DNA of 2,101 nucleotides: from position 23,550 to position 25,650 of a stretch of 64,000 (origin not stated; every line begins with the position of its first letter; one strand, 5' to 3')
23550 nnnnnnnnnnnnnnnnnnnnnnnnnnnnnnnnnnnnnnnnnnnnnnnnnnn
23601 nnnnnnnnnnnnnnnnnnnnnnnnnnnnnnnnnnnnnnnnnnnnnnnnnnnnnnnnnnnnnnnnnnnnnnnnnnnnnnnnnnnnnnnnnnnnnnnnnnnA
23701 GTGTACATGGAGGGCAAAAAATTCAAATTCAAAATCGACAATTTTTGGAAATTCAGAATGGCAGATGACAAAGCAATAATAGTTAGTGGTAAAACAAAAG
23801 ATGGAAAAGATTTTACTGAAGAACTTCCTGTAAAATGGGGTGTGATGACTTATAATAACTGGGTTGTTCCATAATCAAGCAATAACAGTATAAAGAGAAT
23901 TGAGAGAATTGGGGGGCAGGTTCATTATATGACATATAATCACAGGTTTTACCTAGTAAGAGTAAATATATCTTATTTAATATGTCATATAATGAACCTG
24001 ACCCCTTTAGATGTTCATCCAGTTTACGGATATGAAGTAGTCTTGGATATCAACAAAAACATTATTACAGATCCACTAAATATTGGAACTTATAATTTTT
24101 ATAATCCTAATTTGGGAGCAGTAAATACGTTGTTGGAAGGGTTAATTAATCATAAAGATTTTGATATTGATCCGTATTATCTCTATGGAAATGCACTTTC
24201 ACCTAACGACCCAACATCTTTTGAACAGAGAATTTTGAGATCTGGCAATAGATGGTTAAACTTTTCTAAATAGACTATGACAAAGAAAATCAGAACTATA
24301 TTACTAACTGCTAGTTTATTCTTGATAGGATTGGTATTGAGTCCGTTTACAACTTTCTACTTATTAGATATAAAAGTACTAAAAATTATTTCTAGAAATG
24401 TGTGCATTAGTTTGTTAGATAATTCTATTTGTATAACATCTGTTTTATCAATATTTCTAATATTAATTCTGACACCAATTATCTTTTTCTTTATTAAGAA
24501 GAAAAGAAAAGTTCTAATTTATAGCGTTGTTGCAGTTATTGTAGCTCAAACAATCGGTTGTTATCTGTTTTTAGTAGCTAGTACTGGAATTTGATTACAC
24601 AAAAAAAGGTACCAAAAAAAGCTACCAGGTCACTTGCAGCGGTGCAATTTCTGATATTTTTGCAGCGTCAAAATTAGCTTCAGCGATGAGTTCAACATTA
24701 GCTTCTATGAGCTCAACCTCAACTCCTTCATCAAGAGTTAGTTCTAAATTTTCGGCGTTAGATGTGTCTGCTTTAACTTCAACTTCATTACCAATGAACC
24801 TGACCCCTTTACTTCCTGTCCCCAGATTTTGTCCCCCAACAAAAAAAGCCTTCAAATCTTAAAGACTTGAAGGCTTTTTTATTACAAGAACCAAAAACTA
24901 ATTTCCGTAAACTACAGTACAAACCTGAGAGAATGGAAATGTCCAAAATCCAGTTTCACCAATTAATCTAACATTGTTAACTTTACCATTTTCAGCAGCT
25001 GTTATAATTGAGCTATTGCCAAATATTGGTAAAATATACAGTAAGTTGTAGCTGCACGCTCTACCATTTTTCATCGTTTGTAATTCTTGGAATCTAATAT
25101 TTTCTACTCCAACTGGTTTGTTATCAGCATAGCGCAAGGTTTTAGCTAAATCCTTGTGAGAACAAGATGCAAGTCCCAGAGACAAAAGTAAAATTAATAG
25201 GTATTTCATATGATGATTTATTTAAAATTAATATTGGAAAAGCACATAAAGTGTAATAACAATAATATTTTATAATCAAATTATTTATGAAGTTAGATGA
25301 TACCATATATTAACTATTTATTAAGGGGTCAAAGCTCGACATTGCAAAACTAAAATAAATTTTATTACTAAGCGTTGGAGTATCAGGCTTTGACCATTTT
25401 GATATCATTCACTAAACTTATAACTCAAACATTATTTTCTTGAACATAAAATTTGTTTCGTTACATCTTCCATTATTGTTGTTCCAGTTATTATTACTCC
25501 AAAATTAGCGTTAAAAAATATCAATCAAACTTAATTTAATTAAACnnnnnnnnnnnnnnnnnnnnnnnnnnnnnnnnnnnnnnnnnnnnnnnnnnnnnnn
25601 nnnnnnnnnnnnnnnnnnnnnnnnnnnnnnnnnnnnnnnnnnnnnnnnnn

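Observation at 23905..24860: Repeat-bounded cassette downstream of the TpsA gene: possible orphan module plus a TpsA gene fragment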

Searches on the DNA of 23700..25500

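Call 39: search_rna_families(source=window, start=23700, end=25500, threshold=evalue, max_evalue=10)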
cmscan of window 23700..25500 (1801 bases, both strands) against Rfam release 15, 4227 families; matches with E-value up to 10: 23.
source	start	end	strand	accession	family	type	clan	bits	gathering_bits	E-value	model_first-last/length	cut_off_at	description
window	23919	23998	+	RF04258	mir-994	Gene; miRNA;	-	33.5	93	0.00018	1-81/81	no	mir-994 microRNA precursor family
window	23896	24026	+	RF04263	MIR2593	Gene; miRNA;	-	29.6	96.2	0.012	1-116/116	no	MIR2593 microRNA precursor family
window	24838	24903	-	RF02064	STnc370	Gene; sRNA;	-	25.5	54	1.3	1-71/71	no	Enterobacterial sRNA STnc370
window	24841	24967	-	RF02452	ncr1575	Gene; sRNA;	-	22.9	60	1.7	1-212/212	no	Bacillus sRNA ncr1575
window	24822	24901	-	RF03933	MIR6445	Gene; miRNA;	-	22.6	100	0.18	1-117/117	no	MIR6445 microRNA precursor family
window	24793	24883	+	RF01859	Phe_leader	Cis-reg; leader;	-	21.8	55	1.1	1-125/125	no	Phenylalanine leader peptide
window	23793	23868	+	RF00203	snoR160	Gene; snRNA; snoRNA; CD-box;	-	21.1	42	4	1-80/80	no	Small nucleolar RNA R160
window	24839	24909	-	RF01859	Phe_leader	Cis-reg; leader;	-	20.4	55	2.2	1-125/125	no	Phenylalanine leader peptide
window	23904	24017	+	RF00649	mir-128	Gene; miRNA;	-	19.8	49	0.14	1-83/83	no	mir-128 microRNA precursor family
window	24846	24877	-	RF00780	MIR477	Gene; miRNA;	-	19.8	65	0.46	1-99/99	no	MIR477 microRNA precursor family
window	23893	24018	+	RF02436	SpF43_sRNA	Gene; sRNA;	-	19.3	70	1.2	1-99/99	no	Streptococcus sRNA SpF43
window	24842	24880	+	RF00506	Thr_leader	Cis-reg; leader;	-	18.9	55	1.6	81-115/118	no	Threonine operon leader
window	24842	24910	-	RF02618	SSRC34_2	Gene; sRNA;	-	18.9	48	5.2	1-125/125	no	Streptococcus sRNA 34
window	24824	24899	-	RF03693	MIR1919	Gene; miRNA;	-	18.4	85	2.1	1-123/123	no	MIR1919 microRNA precursor family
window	24842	24880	-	RF00506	Thr_leader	Cis-reg; leader;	-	18.1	55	2.4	81-115/118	no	Threonine operon leader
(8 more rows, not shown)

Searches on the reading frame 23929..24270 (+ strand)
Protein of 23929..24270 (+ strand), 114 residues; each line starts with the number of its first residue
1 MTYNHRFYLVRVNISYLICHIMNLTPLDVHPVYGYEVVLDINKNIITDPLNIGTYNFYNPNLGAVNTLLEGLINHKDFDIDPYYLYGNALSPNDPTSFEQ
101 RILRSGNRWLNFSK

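Call 12: search_protein_families(library=pfam, proteins=[window:23929-24270:+], max_evalue=0.1)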
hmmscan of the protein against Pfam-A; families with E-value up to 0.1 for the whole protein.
window:23929-24270:+ (114 aa): 0 families

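Call 67: search_protein_representatives(alignment_id=A1)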
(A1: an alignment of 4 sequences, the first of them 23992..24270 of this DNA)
Query: 4 sequences, 94 profile positions. Proteins with E-value up to 0.001 (for the whole library): 369; up to 1e-10: 51; up to 1e-30: 6. The best 150 are listed.
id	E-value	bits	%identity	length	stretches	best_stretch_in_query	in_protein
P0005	3.9e-53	193.5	-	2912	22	3-74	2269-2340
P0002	1.6e-42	159.5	-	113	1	1-89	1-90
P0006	9.5e-33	128.2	-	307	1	2-87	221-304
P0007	2.1e-32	127.1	-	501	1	2-87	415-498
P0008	7.2e-32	125.4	-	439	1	2-79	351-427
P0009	2.3e-31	123.7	-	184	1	2-86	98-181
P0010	1.2e-29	118.2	-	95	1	2-86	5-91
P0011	8.9e-29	115.5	-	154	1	2-79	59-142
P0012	7.1e-28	112.6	-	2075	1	2-85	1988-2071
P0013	4.3e-27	110.0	-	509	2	2-89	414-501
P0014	8.1e-27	109.2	-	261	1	3-88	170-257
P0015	2.7e-25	104.3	-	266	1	5-78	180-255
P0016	5.8e-25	103.2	-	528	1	3-85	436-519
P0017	1.0e-24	102.5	-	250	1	3-85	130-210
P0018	1.5e-24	101.9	-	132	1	5-78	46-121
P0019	9.1e-24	99.4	-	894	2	5-85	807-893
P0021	4.4e-23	97.2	-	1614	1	5-78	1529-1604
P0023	2.2e-21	91.7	-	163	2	5-80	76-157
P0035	9.5e-20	86.5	-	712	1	3-83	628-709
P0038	1.7e-18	82.5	-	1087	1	4-82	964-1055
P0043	2.4e-14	69.2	-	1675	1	3-75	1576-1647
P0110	1.7e-07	47.2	-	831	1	3-89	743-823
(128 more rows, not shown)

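Call 68: predict_structure(alignment_id=A1)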
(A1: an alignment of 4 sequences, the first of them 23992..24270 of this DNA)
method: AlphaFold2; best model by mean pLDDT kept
length: 93 residues; sequences in the alignment: 4
mean_pLDDT: 37.7   pTM: 0.24
mean pLDDT of the five models: 37.7, 37.3, 36.1, 35.6, 35.5
residues with pLDDT >= 90: 0; 70-90: 0; 50-70: 2; < 50: 91
segments of 3 or more residues with pLDDT < 50: 1-77, 80-93
pLDDT, mean of each block of 10 residues (from residue 1): 33 40 43 35 34 36 32 44 43 33
secondary structure, 60 per line:
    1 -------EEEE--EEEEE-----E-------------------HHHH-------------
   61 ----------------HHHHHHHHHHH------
elements in order: E8-11 E14-18 H44-47 H77-87

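Call 70: search_protein_families(library=pfam, proteins=[P0012, P0021, P0043, P0019, P0035, P0007, P0006, P0038, P0110], max_evalue=0.001)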
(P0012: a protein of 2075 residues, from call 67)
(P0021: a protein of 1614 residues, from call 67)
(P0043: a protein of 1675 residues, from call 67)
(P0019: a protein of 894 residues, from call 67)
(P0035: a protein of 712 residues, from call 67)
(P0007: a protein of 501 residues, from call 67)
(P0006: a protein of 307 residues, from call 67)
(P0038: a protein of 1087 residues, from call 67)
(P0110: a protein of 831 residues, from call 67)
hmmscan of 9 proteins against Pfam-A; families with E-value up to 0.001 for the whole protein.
P0012 (2075 aa): 0 families

P0021 (1614 aa): 1 family
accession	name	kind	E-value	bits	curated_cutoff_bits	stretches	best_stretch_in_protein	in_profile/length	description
PF04830.18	DUF637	-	8.3e-17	61.9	26.6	1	1162-1333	5-167/168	Possible hemagglutinin (DUF637)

P0043 (1675 aa): 3 families
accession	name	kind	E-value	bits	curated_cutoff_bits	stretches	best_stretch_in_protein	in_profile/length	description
PF13332.12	Fil_haemagg_2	-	1.7e-16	61.3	22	2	871-939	8-77/170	Hemagglutinin repeat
PF04830.18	DUF637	-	1.4e-08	35.1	26.6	1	1254-1398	1-168/168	Possible hemagglutinin (DUF637)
PF04829.18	PT-VENN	-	6e-05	23.5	20.3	1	1428-1465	10-50/52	Pre-toxin domain with VENN motif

P0019 (894 aa): 2 families
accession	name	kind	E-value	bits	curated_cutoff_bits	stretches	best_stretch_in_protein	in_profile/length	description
PF04830.18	DUF637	-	1.4e-17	64.4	26.6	1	435-617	3-167/168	Possible hemagglutinin (DUF637)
PF13332.12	Fil_haemagg_2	-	0.00054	20.6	22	1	168-241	6-78/170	Hemagglutinin repeat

P0035 (712 aa): 2 families
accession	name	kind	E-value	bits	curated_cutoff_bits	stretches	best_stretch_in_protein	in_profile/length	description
PF04830.18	DUF637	-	1.7e-13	51.1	26.6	1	249-452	2-167/168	Possible hemagglutinin (DUF637)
PF04829.18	PT-VENN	-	1.5e-05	25.4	20.3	1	474-514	12-50/52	Pre-toxin domain with VENN motif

P0007 (501 aa): 0 families

P0006 (307 aa): 0 families

P0038 (1087 aa): 1 family
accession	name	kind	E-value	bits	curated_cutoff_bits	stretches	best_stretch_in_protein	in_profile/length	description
PF13332.12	Fil_haemagg_2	-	1.7e-39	136.1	22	2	259-411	8-166/170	Hemagglutinin repeat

P0110 (831 aa): 4 families
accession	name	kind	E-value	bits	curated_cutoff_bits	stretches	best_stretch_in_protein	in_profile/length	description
PF05593.20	RHS_repeat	-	5.3e-34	116.4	22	4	143-179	1-37/38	RHS Repeat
PF25023.1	TEN_YD-shell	-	1.4e-28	99.9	50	1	116-655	338-866/909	Teneurin YD-shell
PF15283.12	DUF4595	-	1.1e-05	26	34.2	0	223-286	76-133/202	Domain of unknown function (DUF4595) with porin-like fold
PF03527.20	RHS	-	3.9e-05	23.8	27.9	1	580-615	2-37/38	RHS protein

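Call 71: find_homologous_proteins(query=A1, max_evalue=0.001)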
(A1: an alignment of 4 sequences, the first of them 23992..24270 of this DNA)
Query A1 (4 sequences) (93 aa, profile of the alignment): 47 proteins with E <= 0.001 among 6346 candidates.
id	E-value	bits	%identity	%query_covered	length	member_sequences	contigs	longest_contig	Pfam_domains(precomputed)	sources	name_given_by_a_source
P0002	5.1e-42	160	55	90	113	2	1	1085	-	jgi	jgi:hypothetical protein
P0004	8.9e-41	156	53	82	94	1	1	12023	-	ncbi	-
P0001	5.7e-38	147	100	100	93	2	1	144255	-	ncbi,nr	ncbi:MAG: hypothetical protein KGQ36_00150 [Rickettsiales bacterium]|nr:hypothetical protein [Ricket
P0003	3.8e-35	137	58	78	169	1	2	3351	-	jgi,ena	-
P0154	3.2e-33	131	56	81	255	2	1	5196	-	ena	-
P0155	2.0e-32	129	58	83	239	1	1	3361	-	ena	-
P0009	7.3e-31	124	54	83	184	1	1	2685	-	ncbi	-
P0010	3.9e-29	118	56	82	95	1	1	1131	-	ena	-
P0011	2.8e-28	116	55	84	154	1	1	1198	-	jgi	jgi:hypothetical protein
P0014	2.5e-26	109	54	82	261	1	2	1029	-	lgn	-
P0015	8.5e-25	104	65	82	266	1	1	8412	-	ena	-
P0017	3.1e-24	103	54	82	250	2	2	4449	-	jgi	-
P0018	4.6e-24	102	55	82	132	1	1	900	-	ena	-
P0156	1.0e-23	101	53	83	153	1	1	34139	-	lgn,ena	-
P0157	1.7e-23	100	52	87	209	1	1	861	-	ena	-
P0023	7.0e-21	92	51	89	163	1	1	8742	-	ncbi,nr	ncbi:MAG: hypothetical protein PHY80_04495 [Rickettsiales bacterium]|nr:hypothetical protein [Ricket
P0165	6.0e-19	86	51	82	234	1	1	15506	-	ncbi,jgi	ncbi:MAG: hypothetical protein ACI9CD_000826 [Candidatus Deianiraeaceae bacterium]|jgi:hypothetical 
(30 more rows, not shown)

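Call 79: predict_structure(alignment_id=A2)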
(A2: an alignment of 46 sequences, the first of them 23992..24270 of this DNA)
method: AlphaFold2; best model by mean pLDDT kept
length: 93 residues; sequences in the alignment: 46
mean_pLDDT: 69.9   pTM: 0.51
mean pLDDT of the five models: 69.9, 66.8, 65.8, 63.9, 63.7
residues with pLDDT >= 90: 0; 70-90: 48; 50-70: 40; < 50: 5
segments of 3 or more residues with pLDDT < 50: 1-4
pLDDT, mean of each block of 10 residues (from residue 1): 52 71 79 58 58 75 83 87 72 55
secondary structure, 60 per line:
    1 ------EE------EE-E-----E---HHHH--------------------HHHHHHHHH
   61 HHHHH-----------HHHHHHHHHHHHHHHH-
elements in order: H28-31 H52-65 H77-92

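Call 81: fold_search(model_id=the predicted structure, library=pdb)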
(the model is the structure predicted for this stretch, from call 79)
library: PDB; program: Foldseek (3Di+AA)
matches with E <= 10: 27; with E <= 0.001: 0
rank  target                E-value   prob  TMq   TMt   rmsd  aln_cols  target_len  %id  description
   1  4qdl_D                6.2e+00  0.04  0.18  0.07   4.7        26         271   23  Crystal structure of E.coli Cas1-Cas2 complex (released 2014-05-28)
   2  4jgp_B                6.2e+00  0.03  0.13  0.06   8.4        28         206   14  The crystal structure of sporulation kinase D sensor domain from Bacillus subtilis subsp in complex with pyruvate at 2 (released 2013-05-15)
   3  4qdl_B                7.1e+00  0.04  0.17  0.07   4.7        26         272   23  Crystal structure of E.coli Cas1-Cas2 complex (released 2014-05-28)
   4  4jgr_B                7.1e+00  0.03  0.13  0.06   8.5        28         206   14  The crystal structure of sporulation kinase D mutant sensor domain, R131A, from Bacillus subtilis subsp at 2.4A resolu (released 2013-05-15)
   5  4jgo_B                7.6e+00  0.03  0.13  0.06   8.4        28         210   14  The crystal structure of sporulation kinase d sensor domain from Bacillus subtilis subsp. (released 2013-05-15)
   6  6w3s_A                7.6e+00  0.02  0.13  0.06   8.2        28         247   21  Crystal structure of ligand-binding domain of Campylobacter jejuni chemoreceptor Tlp3 in complex with L-leucine (released 2020-05-20)
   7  4upf_D                8.1e+00  0.06  0.20  0.24   1.5        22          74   27  Assembly principles of the unique cage formed by the ATPase RavA hexamer and the lysine decarboxylase LdcI decamer (released 2014-08-20)
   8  4upb_C                8.1e+00  0.06  0.20  0.04   1.5        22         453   27  Electron cryo-microscopy of the complex formed between the hexameric ATPase RavA and the decameric inducible decarboxy (released 2014-08-20)
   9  5ds5_C                8.1e+00  0.04  0.18  0.07   4.7        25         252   24  Crystal structure the Escherichia coli Cas1-Cas2 complex bound to protospacer DNA and Mg (released 2015-10-28)
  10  4jgo_A                8.1e+00  0.03  0.13  0.06   8.5        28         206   14  The crystal structure of sporulation kinase d sensor domain from Bacillus subtilis subsp. (released 2013-05-15)
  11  6w3x_A                8.1e+00  0.02  0.13  0.06   8.2        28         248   21  Crystal structure of ligand-binding domain of Campylobacter jejuni chemoreceptor Tlp3 in complex with L-valine (released 2020-05-20)
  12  5vvk_B                8.6e+00  0.04  0.18  0.07   4.7        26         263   23  Cas1-Cas2 bound to full-site mimic (released 2017-08-02)
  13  5dlj_B                8.6e+00  0.04  0.18  0.07   4.7        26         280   23  Crystal Structure of Cas-DNA-N1 complex (released 2015-11-11)
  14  4p6i_C                8.6e+00  0.04  0.18  0.07   4.7        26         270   23  Crystal structure of the Cas1-Cas2 complex from Escherichia coli (released 2014-05-07)
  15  6w3o_A                8.6e+00  0.03  0.14  0.06   2.1        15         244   27  Crystal structure of ligand-binding domain of Campylobacter jejuni chemoreceptor Tlp3 in complex with 4-methylisoleuci (released 2020-05-20)
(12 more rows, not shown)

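Call 94: find_encoding_contigs(protein=P0165, flank=5000, max_places=2)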
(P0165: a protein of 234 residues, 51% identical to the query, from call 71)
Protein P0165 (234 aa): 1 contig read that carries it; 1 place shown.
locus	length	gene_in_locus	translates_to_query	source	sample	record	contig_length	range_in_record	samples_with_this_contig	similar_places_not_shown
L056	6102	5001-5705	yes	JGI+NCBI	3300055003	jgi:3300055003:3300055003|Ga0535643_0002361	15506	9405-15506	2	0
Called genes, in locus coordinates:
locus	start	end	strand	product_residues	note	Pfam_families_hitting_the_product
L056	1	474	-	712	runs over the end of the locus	PF02824:TGS, PF07973:tRNA_SAD, PF00587:tRNA-synt_2b, PF03129:HGTP_anticodon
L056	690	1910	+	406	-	PF01098:FTSW_RODA_SPOVE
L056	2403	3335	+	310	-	PF01380:SIS, PF00571:CBS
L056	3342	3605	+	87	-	PF01722:BolA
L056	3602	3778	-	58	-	-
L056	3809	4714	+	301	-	PF03320:FBPase_glpX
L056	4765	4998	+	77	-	-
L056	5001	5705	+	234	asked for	-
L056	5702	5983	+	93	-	-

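Call 95: find_encoding_contigs(protein=P0023, flank=5000, max_places=2)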
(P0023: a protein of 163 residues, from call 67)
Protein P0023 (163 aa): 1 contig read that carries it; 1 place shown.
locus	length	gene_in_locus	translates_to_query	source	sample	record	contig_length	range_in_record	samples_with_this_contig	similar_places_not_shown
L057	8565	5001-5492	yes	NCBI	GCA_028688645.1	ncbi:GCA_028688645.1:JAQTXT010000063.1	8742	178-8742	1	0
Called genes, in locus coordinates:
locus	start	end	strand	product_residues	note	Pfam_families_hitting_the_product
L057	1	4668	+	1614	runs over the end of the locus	PF04830:DUF637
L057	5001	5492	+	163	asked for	-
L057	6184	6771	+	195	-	-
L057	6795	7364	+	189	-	-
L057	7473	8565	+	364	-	PF08479:POTRA_2, PF17287:POTRA_3, PF03865:ShlB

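Call 96: find_encoding_contigs(protein=P0156, flank=5000, max_places=2)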
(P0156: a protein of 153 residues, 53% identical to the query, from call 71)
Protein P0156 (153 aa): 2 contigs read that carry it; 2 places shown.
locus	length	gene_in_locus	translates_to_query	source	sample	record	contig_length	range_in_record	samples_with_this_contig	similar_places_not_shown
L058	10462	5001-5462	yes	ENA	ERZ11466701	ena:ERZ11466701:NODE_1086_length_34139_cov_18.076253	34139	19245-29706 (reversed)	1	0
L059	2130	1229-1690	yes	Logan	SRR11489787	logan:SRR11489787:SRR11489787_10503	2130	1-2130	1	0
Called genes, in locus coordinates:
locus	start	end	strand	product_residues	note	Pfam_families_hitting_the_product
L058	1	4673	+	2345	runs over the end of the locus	-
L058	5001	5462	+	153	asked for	-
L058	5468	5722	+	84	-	-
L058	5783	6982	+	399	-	PF04830:DUF637, PF01551:Peptidase_M23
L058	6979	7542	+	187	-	-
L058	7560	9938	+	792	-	PF08479:POTRA_2, PF17287:POTRA_3, PF03865:ShlB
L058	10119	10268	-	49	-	-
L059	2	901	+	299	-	?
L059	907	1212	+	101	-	-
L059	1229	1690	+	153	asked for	-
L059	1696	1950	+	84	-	-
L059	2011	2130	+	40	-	?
